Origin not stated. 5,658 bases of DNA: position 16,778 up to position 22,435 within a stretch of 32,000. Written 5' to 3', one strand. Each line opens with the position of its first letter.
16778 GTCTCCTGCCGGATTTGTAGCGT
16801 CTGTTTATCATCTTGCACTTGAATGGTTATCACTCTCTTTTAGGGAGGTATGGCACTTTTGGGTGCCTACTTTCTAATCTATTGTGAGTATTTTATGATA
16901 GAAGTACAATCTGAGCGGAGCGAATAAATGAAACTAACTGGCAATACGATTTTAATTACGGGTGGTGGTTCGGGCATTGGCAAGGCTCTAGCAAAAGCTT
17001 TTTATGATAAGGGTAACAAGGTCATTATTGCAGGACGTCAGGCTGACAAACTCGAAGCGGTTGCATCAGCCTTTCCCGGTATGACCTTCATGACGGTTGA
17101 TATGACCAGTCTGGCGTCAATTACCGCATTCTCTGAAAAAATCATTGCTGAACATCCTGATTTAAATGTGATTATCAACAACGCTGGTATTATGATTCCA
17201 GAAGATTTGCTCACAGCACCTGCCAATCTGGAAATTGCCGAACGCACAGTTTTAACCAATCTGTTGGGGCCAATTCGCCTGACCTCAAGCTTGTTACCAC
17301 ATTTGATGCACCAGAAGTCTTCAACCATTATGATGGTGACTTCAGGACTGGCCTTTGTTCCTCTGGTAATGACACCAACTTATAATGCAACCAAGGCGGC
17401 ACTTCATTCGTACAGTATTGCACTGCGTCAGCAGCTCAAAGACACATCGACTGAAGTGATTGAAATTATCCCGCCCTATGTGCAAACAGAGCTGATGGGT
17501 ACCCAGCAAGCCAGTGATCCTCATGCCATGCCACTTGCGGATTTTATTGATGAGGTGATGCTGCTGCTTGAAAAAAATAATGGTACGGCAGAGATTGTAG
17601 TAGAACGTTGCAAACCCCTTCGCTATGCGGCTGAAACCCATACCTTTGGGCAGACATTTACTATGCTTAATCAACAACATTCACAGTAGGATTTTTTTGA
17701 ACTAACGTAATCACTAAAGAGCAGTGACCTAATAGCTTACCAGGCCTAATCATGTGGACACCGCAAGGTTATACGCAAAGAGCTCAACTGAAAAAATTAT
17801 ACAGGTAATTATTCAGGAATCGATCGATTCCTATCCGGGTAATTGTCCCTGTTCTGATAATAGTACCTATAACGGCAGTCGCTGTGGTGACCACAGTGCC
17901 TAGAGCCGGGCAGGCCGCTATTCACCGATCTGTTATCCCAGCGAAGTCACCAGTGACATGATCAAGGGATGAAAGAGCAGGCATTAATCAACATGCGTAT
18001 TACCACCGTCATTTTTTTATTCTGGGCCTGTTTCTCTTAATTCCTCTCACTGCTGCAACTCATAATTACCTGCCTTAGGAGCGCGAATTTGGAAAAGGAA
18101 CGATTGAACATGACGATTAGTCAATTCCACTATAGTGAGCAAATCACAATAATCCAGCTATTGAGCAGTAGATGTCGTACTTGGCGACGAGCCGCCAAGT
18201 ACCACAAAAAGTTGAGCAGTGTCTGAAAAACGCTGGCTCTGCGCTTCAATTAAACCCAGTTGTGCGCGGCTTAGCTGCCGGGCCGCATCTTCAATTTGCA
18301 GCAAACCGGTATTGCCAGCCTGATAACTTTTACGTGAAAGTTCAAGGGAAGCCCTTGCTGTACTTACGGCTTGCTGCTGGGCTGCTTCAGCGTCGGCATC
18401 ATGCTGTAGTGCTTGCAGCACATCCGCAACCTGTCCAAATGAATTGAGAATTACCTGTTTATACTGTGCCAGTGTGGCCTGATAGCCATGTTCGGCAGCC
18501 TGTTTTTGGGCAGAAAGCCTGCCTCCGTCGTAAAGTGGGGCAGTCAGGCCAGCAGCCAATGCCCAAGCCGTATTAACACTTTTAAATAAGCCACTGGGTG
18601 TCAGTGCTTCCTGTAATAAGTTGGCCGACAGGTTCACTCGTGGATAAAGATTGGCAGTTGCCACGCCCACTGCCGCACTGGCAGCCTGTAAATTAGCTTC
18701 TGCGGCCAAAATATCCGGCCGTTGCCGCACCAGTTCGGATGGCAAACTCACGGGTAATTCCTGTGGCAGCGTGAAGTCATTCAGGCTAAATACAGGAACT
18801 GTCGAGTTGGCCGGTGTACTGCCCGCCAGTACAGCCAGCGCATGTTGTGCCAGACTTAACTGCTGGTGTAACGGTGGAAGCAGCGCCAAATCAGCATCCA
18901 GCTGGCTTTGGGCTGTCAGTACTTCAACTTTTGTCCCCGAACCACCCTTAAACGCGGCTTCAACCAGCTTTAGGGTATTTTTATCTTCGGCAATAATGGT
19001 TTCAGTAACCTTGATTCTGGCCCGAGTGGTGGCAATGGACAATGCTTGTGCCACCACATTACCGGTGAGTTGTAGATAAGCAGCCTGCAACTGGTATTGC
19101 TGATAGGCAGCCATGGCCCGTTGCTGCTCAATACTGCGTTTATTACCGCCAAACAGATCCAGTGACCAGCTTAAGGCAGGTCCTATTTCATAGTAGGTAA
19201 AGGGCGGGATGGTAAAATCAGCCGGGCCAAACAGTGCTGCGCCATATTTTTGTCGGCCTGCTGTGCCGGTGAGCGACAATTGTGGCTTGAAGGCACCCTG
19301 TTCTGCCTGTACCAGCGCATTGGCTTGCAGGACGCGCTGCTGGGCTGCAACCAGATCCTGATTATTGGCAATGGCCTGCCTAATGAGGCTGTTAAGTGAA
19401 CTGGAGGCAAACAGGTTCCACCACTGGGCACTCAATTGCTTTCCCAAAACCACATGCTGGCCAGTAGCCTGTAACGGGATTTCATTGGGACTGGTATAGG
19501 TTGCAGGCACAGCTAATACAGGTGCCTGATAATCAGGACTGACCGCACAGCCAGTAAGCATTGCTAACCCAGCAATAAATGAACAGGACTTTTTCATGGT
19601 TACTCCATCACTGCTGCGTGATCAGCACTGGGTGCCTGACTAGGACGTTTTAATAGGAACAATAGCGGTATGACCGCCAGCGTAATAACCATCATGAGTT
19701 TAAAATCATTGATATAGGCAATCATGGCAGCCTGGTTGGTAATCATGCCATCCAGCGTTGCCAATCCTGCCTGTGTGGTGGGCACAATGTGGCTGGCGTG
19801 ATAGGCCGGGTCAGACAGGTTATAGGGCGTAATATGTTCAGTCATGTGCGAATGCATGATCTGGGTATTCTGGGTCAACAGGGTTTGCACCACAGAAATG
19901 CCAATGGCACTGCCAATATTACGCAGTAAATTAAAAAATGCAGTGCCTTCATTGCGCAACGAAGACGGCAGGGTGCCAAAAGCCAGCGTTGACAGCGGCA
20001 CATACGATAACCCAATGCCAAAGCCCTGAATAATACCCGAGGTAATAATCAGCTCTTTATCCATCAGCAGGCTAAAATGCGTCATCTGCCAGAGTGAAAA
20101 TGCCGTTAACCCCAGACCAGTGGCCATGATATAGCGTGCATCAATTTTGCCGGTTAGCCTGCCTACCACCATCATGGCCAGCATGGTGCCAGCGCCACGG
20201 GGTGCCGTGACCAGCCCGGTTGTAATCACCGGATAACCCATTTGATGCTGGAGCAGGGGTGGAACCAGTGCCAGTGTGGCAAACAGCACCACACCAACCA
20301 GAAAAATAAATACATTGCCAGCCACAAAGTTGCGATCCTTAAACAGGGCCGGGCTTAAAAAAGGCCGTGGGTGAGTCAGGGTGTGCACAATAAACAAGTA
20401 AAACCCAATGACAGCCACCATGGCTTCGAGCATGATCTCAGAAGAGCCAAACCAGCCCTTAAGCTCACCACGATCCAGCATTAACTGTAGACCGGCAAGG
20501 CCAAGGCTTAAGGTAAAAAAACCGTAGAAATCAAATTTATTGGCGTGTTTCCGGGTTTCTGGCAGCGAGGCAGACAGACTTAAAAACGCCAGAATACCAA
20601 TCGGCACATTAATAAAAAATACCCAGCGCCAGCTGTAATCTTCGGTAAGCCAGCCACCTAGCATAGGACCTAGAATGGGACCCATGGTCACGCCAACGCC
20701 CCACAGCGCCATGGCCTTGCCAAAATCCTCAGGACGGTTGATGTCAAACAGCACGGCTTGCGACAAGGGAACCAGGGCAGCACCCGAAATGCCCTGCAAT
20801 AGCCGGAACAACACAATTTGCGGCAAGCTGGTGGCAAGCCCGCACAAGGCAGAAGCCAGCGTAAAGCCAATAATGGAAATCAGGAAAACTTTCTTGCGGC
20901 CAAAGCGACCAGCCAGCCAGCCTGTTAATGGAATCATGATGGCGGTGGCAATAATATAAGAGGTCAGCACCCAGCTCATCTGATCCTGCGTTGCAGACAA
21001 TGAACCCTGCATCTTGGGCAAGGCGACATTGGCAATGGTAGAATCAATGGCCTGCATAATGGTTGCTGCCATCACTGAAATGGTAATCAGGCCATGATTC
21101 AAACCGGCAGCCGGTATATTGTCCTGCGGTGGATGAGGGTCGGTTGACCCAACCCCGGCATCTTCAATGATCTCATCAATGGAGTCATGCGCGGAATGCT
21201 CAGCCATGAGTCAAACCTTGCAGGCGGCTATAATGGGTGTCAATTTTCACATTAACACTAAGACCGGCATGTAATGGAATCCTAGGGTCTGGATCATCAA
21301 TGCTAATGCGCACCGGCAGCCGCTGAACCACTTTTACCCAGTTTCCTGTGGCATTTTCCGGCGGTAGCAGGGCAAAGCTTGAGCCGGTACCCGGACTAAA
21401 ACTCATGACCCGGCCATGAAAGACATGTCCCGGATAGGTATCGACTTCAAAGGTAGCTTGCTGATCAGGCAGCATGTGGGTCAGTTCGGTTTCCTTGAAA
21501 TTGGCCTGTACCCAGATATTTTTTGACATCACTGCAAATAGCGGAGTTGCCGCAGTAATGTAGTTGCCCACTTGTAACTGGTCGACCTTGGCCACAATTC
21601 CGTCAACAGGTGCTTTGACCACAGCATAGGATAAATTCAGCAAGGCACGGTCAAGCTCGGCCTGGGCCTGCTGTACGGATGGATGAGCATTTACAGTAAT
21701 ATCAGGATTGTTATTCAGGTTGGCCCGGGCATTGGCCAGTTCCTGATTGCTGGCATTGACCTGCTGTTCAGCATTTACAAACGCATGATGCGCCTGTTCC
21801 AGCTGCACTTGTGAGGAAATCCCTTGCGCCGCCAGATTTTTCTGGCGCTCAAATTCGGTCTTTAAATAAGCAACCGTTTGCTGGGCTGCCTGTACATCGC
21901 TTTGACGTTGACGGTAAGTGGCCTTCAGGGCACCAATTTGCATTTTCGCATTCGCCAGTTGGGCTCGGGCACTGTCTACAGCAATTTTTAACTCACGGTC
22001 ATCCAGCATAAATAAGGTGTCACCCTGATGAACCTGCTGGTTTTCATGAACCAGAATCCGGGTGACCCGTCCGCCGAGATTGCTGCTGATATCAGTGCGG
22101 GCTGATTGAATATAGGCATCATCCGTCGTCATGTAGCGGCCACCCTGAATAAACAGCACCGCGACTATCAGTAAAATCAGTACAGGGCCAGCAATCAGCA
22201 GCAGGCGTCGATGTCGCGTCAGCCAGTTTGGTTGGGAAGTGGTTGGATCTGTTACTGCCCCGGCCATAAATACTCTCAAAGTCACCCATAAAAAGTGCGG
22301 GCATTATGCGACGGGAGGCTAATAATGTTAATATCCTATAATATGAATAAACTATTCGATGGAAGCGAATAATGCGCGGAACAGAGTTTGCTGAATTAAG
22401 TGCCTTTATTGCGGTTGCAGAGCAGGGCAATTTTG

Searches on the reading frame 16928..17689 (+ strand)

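Call 52: search_protein_families(library=pfam, proteins=[window:16928-17689:+])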
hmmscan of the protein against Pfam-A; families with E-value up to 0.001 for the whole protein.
window:16928-17689:+ (253 aa): 6 families
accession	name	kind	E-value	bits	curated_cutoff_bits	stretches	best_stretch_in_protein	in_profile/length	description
PF00106.31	adh_short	-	6.3e-41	140.5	26.6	1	7-194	2-191/195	short chain dehydrogenase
PF13561.12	adh_short_C2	-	1.8e-21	77.3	27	1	15-194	6-185/236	Enoyl-(Acyl carrier protein) reductase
PF08659.16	KR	-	1.8e-06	28.5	22.6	1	7-169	2-166/180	KR domain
PF01370.27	Epimerase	-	1.4e-05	25.1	20.9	1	8-169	1-159/240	NAD dependent epimerase/dehydratase family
PF01488.26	Shikimate_DH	-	2.3e-05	24.9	24.3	1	3-84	10-91/138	Shikimate / quinate 5-dehydrogenase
PF23441.1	SDR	-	0.0005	20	27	1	2-193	4-202/258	SDR-like rossmann domain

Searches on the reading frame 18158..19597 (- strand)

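Call 52: search_protein_families(library=pfam, proteins=[window:18158-19597:-])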
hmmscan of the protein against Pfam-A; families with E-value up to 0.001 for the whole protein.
window:18158-19597:- (479 aa): 1 family
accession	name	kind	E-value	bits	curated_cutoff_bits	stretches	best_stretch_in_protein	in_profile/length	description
PF02321.23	OEP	-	2.7e-48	164.7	22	2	289-468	8-187/187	Outer membrane efflux protein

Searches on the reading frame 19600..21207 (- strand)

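Call 52: search_protein_families(library=pfam, proteins=[window:19600-21207:-])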
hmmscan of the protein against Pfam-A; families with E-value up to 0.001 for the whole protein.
window:19600-21207:- (535 aa): 3 families
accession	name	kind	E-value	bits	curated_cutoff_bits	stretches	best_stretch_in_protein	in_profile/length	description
PF07690.21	MFS_1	-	2.5e-59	201.4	33.4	1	46-436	2-346/347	Major Facilitator Superfamily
PF00083.30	Sugar_tr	-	1.8e-12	47.3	22.3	1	52-218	23-194/452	Sugar (and other) transporter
PF05977.19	MFS_3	-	9e-05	21.5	27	1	45-224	15-195/524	Transmembrane secretion effector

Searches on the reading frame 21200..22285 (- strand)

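Call 53: search_protein_families(library=pfam, proteins=[window:21200-22285:-])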
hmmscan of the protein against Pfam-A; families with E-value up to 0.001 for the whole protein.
window:21200-22285:- (361 aa): 4 families
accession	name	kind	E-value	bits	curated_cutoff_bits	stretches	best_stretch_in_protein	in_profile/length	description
PF16576.10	HlyD_D23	-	2.1e-14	53.7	30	1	61-298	17-186/214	Barrel-sandwich domain of CusB or HlyD membrane-fusion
PF00529.27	CusB_dom_1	-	6.5e-14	52.4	26.5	1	255-350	12-89/89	Cation efflux system protein CusB domain 1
PF13437.12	HlyD_3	-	7.4e-14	52.8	22.2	1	222-338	1-103/106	HlyD family secretion protein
PF13533.13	Biotin_lipoyl_2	-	4.4e-09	36.4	29.8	1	66-95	3-32/32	Biotin-lipoyl like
